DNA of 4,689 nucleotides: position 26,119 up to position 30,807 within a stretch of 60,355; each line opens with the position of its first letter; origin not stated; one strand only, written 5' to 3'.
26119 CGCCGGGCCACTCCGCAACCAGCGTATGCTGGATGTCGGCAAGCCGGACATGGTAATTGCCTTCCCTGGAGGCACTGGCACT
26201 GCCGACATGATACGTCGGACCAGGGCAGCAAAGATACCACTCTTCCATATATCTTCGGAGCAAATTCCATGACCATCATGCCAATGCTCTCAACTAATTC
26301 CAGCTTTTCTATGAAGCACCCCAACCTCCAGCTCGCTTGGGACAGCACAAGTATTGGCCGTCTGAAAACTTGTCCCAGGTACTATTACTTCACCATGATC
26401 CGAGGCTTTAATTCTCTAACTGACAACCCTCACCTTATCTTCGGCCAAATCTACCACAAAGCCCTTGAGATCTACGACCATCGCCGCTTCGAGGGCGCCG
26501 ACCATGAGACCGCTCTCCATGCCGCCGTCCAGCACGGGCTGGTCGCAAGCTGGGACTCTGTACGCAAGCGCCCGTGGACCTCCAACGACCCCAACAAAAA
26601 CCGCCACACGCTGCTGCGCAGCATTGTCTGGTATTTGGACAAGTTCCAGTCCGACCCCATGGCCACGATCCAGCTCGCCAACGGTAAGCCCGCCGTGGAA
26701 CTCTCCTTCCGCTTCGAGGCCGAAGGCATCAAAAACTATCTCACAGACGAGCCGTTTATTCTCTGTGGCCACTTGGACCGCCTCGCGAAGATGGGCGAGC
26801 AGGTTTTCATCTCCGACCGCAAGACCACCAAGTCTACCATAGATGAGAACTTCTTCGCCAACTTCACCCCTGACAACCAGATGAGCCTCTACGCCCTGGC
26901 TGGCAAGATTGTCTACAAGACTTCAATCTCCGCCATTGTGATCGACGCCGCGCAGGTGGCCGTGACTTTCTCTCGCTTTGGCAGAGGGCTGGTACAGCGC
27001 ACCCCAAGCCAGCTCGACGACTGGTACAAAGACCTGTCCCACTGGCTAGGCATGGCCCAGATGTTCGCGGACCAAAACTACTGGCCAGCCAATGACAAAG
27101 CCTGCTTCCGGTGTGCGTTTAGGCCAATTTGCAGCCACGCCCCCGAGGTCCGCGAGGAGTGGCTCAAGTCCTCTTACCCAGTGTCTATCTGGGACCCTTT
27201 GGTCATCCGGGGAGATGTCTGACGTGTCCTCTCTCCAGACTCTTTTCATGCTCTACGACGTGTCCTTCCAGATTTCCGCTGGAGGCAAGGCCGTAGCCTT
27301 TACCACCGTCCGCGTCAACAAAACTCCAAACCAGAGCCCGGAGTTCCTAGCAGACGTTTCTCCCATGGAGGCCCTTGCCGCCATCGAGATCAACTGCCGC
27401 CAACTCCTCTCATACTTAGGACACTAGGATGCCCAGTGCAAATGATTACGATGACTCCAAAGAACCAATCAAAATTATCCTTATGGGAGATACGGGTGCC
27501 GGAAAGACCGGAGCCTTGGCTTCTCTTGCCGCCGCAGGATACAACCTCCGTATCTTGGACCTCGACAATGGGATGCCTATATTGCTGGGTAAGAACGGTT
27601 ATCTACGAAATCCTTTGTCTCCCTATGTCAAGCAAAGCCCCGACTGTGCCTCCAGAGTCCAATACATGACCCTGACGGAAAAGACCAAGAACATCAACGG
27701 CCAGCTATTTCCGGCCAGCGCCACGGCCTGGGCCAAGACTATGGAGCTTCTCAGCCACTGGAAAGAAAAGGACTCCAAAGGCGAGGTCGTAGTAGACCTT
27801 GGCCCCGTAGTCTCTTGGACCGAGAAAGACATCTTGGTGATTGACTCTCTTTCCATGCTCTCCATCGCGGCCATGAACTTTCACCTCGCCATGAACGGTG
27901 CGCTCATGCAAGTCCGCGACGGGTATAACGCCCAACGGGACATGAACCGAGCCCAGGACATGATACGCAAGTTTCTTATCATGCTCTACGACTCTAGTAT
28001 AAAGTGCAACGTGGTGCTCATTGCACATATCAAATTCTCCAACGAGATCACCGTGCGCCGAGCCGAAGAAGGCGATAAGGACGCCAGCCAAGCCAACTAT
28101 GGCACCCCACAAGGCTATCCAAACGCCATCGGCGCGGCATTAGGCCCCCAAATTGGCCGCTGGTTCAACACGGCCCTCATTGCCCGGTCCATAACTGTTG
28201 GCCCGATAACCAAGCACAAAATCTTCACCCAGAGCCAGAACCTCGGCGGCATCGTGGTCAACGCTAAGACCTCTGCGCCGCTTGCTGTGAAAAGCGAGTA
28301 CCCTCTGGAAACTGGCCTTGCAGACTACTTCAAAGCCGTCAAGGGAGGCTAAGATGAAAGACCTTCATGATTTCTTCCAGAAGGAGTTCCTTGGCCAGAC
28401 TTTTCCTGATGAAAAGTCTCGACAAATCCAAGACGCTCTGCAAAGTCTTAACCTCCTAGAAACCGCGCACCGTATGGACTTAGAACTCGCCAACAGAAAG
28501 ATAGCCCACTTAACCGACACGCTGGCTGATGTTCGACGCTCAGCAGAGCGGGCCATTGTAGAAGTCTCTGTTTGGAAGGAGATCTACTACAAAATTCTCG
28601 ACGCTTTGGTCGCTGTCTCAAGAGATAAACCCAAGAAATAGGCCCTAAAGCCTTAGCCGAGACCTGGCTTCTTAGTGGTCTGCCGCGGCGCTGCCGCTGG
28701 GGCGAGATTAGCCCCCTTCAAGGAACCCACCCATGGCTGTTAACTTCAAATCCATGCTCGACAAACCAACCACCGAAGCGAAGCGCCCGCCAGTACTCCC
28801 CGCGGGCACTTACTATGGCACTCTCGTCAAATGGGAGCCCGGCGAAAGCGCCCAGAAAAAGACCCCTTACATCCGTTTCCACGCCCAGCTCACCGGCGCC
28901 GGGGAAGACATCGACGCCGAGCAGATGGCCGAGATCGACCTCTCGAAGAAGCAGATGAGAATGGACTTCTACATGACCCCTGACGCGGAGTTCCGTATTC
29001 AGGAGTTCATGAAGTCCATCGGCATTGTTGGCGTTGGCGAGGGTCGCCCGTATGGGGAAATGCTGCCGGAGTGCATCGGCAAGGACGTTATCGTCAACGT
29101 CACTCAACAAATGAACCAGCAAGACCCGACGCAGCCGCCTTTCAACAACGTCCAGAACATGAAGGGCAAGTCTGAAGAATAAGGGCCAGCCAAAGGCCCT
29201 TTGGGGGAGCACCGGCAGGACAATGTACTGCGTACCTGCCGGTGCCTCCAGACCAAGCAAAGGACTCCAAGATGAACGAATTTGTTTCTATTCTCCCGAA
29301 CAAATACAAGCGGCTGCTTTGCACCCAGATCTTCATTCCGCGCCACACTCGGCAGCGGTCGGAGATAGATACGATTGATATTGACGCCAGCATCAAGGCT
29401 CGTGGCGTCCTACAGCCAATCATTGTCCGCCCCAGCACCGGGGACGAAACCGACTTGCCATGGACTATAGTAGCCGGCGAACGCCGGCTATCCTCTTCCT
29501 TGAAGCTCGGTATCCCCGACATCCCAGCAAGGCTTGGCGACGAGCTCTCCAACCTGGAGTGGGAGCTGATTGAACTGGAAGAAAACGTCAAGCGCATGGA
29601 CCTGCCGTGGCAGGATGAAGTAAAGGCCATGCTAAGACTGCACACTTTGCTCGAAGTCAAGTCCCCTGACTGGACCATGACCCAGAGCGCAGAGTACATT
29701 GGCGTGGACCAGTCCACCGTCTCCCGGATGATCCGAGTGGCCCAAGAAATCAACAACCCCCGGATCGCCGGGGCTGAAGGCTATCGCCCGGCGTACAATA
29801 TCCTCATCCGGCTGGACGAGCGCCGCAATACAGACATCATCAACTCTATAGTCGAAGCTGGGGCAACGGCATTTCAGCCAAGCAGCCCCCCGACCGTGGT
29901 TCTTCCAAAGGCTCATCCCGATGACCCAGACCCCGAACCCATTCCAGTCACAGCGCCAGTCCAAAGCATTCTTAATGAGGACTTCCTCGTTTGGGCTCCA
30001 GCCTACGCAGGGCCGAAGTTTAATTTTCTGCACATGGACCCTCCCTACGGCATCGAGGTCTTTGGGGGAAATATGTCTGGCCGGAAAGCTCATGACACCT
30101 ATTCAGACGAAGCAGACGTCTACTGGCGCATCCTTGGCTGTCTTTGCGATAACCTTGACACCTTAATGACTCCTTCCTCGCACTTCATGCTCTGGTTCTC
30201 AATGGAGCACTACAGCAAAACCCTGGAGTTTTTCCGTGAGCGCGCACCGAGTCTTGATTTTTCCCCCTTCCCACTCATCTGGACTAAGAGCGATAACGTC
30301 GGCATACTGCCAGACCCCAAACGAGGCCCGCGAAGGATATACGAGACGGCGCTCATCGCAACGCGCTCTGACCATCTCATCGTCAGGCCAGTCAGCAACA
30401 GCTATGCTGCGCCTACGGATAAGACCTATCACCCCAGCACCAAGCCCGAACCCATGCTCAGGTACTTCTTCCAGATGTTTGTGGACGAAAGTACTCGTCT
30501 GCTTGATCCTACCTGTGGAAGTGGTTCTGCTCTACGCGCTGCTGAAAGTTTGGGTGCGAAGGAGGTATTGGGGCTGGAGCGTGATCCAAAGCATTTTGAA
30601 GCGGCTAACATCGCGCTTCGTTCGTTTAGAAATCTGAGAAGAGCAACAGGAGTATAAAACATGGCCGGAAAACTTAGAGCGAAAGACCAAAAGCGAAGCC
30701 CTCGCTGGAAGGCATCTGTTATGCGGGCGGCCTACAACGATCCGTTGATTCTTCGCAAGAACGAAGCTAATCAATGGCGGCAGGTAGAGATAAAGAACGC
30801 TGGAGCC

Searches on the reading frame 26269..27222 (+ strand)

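Call 65: search_protein_families(library=pfam, proteins=[window:26269-27222:+], max_evalue=0.001)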
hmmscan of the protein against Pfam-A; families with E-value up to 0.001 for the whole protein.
window:26269-27222:+ (317 aa): 1 family
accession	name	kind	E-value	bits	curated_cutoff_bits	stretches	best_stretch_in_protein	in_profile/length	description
PF12705.13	PDDEXK_1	-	5.9e-18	66.1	22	1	28-288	6-246/247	PD-(D/E)XK nuclease superfamily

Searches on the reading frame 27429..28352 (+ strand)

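Call 65: search_protein_families(library=pfam, proteins=[window:27429-28352:+], max_evalue=0.001)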
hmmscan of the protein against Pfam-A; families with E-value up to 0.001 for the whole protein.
window:27429-28352:+ (307 aa): 1 family
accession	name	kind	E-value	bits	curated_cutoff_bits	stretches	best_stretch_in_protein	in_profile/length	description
PF13479.12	AAA_24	-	8.2e-07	29.5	27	1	13-202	2-131/195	AAA domain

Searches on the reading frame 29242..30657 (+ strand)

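Call 65: search_protein_families(library=pfam, proteins=[window:29242-30657:+], max_evalue=0.001)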
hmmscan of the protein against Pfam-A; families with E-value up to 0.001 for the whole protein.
window:29242-30657:+ (471 aa): 2 families
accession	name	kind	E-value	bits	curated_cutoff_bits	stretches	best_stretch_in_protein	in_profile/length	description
PF02195.25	ParB_N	-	1.7e-10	41.3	26.3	1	31-116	16-94/95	ParB N-terminal domain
PF01555.25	N6_N4_Mtase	-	3.3e-09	37.5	26.7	1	393-456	158-220/221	DNA methylase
